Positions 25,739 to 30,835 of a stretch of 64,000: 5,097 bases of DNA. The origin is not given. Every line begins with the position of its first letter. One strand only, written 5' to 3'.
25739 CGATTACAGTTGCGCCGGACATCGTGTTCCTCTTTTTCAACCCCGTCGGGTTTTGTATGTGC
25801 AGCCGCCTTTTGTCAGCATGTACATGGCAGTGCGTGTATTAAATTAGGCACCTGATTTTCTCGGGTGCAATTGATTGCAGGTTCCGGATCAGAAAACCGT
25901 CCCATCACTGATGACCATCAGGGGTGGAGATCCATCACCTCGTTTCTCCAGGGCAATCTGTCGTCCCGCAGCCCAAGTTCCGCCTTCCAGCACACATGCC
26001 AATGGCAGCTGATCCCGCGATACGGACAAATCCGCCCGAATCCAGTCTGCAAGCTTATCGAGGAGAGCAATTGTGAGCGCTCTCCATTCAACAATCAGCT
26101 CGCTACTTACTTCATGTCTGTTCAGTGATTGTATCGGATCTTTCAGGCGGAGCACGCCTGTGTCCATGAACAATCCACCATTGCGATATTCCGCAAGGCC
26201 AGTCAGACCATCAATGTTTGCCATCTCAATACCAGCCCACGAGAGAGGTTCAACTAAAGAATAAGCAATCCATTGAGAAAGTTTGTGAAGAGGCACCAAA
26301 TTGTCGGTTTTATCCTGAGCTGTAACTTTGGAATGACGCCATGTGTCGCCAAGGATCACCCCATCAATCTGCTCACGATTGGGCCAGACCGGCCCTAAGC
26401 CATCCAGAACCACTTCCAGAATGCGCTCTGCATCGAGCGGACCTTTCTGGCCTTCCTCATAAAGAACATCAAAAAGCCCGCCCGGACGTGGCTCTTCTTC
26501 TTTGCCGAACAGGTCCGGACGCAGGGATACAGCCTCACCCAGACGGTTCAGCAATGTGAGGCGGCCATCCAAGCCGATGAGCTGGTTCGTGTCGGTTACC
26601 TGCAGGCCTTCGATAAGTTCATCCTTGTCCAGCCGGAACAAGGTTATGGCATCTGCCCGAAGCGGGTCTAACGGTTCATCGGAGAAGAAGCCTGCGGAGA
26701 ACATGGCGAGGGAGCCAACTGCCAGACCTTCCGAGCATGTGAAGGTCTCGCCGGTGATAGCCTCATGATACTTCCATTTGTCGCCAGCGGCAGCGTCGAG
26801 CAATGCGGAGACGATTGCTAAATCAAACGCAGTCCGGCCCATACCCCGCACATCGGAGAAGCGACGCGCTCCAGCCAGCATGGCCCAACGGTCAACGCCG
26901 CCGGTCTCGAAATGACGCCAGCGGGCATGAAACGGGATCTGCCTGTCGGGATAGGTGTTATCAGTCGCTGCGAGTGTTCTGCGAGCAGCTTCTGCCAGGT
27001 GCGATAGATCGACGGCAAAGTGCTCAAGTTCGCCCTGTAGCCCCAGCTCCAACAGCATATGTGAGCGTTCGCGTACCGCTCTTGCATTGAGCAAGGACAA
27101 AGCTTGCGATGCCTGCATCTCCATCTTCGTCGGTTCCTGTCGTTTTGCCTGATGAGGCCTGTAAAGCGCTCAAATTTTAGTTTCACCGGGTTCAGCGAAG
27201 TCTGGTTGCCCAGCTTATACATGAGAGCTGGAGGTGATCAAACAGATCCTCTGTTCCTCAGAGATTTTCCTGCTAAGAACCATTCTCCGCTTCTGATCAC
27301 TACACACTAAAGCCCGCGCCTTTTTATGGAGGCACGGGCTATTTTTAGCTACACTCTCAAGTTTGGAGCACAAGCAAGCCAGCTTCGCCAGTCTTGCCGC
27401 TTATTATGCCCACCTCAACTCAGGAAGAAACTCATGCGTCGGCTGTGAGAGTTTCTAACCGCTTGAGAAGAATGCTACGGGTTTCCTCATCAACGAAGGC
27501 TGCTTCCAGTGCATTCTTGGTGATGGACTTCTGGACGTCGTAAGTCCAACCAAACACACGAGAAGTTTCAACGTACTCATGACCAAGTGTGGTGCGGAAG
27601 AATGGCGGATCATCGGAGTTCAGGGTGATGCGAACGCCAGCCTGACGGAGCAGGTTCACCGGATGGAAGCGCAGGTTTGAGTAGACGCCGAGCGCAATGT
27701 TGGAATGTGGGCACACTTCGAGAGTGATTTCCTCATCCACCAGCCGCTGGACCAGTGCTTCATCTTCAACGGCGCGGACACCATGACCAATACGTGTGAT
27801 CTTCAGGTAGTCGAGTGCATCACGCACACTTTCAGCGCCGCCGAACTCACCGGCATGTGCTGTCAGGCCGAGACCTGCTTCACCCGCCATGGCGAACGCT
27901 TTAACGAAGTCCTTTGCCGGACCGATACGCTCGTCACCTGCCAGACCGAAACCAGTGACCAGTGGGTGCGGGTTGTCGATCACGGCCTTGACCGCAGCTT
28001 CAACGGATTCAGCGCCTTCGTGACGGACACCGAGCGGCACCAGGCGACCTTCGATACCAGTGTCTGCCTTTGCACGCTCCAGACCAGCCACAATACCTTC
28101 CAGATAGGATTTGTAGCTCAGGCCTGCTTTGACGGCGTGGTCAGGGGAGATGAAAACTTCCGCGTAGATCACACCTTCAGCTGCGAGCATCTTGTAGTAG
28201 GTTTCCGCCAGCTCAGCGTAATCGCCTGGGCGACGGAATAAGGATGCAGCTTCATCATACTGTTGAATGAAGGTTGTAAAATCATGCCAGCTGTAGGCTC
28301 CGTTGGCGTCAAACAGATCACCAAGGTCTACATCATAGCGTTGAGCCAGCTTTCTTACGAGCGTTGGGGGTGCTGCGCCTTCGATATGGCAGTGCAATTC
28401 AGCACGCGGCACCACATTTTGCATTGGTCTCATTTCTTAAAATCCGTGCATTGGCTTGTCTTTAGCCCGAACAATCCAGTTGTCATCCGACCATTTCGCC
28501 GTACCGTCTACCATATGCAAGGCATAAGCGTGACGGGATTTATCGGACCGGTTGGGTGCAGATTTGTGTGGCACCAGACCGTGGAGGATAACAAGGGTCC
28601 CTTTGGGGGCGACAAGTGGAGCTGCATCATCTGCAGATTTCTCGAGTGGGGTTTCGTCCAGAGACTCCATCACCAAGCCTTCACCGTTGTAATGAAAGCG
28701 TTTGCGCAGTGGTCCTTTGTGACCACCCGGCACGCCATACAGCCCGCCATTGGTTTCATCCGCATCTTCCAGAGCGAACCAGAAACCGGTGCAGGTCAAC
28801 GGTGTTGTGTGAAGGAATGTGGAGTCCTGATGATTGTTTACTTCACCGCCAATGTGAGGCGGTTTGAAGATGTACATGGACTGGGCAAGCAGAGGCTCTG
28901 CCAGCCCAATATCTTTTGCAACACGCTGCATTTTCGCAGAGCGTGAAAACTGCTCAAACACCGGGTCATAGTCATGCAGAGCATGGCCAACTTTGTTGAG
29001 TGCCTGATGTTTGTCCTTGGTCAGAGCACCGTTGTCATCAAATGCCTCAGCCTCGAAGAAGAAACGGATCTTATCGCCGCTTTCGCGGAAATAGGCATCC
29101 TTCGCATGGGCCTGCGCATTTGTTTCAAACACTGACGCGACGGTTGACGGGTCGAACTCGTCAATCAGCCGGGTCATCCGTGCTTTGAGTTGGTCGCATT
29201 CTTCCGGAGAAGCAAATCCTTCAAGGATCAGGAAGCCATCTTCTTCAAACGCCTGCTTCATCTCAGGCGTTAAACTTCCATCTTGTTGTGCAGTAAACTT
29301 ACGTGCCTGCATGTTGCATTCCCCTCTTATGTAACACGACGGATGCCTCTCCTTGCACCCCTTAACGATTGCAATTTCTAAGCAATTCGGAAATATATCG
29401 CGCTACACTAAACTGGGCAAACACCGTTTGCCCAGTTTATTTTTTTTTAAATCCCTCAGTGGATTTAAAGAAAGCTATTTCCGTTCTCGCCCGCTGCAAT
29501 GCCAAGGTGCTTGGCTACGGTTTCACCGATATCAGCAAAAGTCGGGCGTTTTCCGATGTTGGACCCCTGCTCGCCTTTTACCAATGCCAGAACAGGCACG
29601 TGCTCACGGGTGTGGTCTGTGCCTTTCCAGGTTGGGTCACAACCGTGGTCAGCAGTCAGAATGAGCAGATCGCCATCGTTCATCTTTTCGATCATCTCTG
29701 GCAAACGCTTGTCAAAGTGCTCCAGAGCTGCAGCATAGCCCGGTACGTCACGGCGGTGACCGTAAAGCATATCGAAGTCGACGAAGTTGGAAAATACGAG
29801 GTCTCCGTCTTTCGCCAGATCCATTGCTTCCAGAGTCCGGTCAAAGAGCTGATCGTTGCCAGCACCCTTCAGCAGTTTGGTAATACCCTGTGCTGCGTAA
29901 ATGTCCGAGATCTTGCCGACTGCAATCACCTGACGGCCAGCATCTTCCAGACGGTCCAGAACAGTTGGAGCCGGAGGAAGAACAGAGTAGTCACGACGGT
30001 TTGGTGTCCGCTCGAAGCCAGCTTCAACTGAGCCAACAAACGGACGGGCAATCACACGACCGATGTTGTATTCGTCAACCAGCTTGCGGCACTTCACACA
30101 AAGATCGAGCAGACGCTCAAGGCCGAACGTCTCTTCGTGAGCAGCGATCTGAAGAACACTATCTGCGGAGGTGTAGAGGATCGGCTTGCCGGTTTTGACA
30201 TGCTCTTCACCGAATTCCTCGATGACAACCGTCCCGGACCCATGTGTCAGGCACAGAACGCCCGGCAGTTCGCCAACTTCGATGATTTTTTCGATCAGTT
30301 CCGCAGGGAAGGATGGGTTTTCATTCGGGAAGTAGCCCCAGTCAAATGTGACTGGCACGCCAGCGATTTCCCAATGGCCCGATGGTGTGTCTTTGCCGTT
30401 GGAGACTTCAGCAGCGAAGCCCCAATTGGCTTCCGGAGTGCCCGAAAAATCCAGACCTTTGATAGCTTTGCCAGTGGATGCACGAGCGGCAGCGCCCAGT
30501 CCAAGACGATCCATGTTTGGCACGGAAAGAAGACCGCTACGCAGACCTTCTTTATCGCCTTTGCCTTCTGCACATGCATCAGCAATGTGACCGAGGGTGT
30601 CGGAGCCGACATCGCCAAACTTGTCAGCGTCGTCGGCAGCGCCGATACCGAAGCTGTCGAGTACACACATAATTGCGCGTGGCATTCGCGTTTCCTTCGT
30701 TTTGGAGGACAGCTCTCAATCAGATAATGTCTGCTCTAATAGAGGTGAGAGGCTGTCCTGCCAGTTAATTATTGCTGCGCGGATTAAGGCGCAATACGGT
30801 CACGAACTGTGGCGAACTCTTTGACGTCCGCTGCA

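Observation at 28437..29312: PHYHD1-type dioxygenase inside a complete nucleoside uptake/catabolism cluster: candidate modified-nucleoside salvage system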

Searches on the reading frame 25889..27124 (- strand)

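Call 5: search_protein_families(library=pfam, proteins=[window:25889-27124:-])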
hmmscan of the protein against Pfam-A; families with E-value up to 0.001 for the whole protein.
window:25889-27124:- (411 aa): 1 family
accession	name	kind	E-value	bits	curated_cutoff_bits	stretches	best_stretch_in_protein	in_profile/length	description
PF07958.16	DUF1688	-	7.2e-140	466.9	25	1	11-411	2-420/420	Protein of unknown function (DUF1688)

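Call 6: search_protein_families(library=ncbifam, proteins=[window:25889-27124:-])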
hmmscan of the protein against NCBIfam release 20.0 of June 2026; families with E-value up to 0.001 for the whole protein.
window:25889-27124:- (411 aa): 0 families

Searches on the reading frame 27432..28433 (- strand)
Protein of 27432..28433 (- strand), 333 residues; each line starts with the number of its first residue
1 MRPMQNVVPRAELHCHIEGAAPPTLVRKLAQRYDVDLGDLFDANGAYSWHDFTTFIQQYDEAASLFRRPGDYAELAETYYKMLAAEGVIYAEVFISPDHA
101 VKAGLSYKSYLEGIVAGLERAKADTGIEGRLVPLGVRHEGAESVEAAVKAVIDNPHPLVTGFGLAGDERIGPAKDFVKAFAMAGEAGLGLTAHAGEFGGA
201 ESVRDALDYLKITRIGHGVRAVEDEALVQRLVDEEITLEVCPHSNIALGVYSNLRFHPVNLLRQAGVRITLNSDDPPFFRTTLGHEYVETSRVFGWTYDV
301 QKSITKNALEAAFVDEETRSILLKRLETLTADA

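Call 5: search_protein_families(library=pfam, proteins=[window:27432-28433:-])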
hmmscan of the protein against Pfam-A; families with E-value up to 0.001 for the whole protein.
window:27432-28433:- (333 aa): 1 family
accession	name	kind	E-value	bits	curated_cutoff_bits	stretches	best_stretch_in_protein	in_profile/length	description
PF00962.28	A_deaminase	-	6.5e-83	279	27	1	9-327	1-328/330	Adenosine deaminase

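Call 6: search_protein_families(library=ncbifam, proteins=[window:27432-28433:-])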
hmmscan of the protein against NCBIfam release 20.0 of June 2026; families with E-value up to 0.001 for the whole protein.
window:27432-28433:- (333 aa): 10 families
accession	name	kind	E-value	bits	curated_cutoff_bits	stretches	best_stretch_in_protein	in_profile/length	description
NF006848.0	PRK09358.1-3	equivalog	7.1e-131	436.3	426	1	8-327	4-324/325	adenosine deaminase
TIGR01430.1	aden_deam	equivalog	2.9e-99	332.2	216.55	1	9-326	2-323/323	adenosine deaminase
NF006850.0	PRK09358.1-6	equivalog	5.2e-74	249.1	419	1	6-330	6-331/334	adenosine deaminase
NF006854.0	PRK09358.3-1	equivalog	2e-62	211.3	530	1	8-331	14-339/344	adenosine deaminase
NF006849.0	PRK09358.1-5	equivalog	6.8e-55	186.5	494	1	6-328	10-339/350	adenosine deaminase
NF006847.0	PRK09358.1-2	equivalog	7.1e-49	166.6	412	1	7-324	12-350/364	adenosine deaminase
NF006846.0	PRK09358.1-1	equivalog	6.3e-44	150.4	459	1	5-325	3-329/333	adenosine deaminase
NF006856.0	PRK09358.3-3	equivalog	2.8e-30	105.5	510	1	163-307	165-309/316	adenosine deaminase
NF006859.0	PRK09358.3-6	equivalog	1.9e-19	70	549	1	166-283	157-274/299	adenosine deaminase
TIGR01431.1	adm_rel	subfamily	2.6e-14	52.9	315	1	141-289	269-427/479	adenosine deaminase-related growth factor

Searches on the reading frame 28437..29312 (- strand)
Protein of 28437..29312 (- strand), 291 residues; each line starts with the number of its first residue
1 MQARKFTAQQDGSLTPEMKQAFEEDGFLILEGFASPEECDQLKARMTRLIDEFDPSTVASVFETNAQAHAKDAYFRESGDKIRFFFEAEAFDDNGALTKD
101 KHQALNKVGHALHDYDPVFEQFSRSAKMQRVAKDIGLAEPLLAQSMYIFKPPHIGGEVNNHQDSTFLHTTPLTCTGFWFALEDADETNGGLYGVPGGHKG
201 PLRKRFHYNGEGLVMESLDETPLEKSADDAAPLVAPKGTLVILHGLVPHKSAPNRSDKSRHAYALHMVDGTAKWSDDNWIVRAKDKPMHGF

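Call 5: search_protein_families(library=pfam, proteins=[window:28437-29312:-])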
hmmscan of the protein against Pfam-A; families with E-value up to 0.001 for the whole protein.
window:28437-29312:- (291 aa): 1 family
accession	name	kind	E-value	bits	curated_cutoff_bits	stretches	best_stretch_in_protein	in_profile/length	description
PF05721.19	PhyH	-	2e-44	152.8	22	1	22-262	1-213/213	Phytanoyl-CoA dioxygenase (PhyH)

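Call 6: search_protein_families(library=ncbifam, proteins=[window:28437-29312:-])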
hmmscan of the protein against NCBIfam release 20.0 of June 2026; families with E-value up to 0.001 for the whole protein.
window:28437-29312:- (291 aa): 3 families
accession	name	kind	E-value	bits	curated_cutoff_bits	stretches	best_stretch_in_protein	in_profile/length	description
TIGR02408.1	ectoine_ThpD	equivalog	5e-08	32.6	336.5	0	9-52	12-55/277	ectoine hydroxylase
NF052437.1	MPhHdxlPhnYGIM8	equivalog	2.7e-06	27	500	1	148-265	105-211/260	methylphosphonate hydroxylase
TIGR01762.1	chlorin-enz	subfamily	0.00065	19.1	226.3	0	228-274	206-253/288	chlorinating enzyme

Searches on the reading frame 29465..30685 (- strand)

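Call 5: search_protein_families(library=pfam, proteins=[window:29465-30685:-])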
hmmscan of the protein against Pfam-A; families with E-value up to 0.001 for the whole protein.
window:29465-30685:- (406 aa): 1 family
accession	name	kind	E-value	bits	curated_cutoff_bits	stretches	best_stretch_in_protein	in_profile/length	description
PF01676.23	Metalloenzyme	-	3.5e-46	158.2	24.3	1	3-397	2-251/252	Metalloenzyme superfamily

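Call 6: search_protein_families(library=ncbifam, proteins=[window:29465-30685:-])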
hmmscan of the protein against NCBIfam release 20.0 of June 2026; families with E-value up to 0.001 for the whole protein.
window:29465-30685:- (406 aa): 6 families
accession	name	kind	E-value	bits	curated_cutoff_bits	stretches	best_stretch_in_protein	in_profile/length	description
NF003766.0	PRK05362.1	equivalog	9.8e-165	548.1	256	1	1-406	3-392/396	phosphopentomutase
TIGR01696.1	deoB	equivalog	5.6e-152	506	341.2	1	3-403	1-380/381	phosphopentomutase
NF009049.0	PRK12383.1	equivalog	8e-49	166.7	254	2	244-406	238-398/408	phosphopentomutase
TIGR01307.1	pgm_bpd_ind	equivalog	3.3e-07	29.1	330.65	1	282-398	374-494/504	2,3-bisphosphoglycerate-independent phosphoglycerate mutase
NF003104.0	PRK04024.1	equivalog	3.6e-07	29.3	489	1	272-370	272-368/412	2,3-bisphosphoglycerate-independent phosphoglycerate mutase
TIGR00306.2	apgM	subfamily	5.5e-06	25.6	320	1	285-371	281-369/403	2,3-bisphosphoglycerate-independent phosphoglycerate mutase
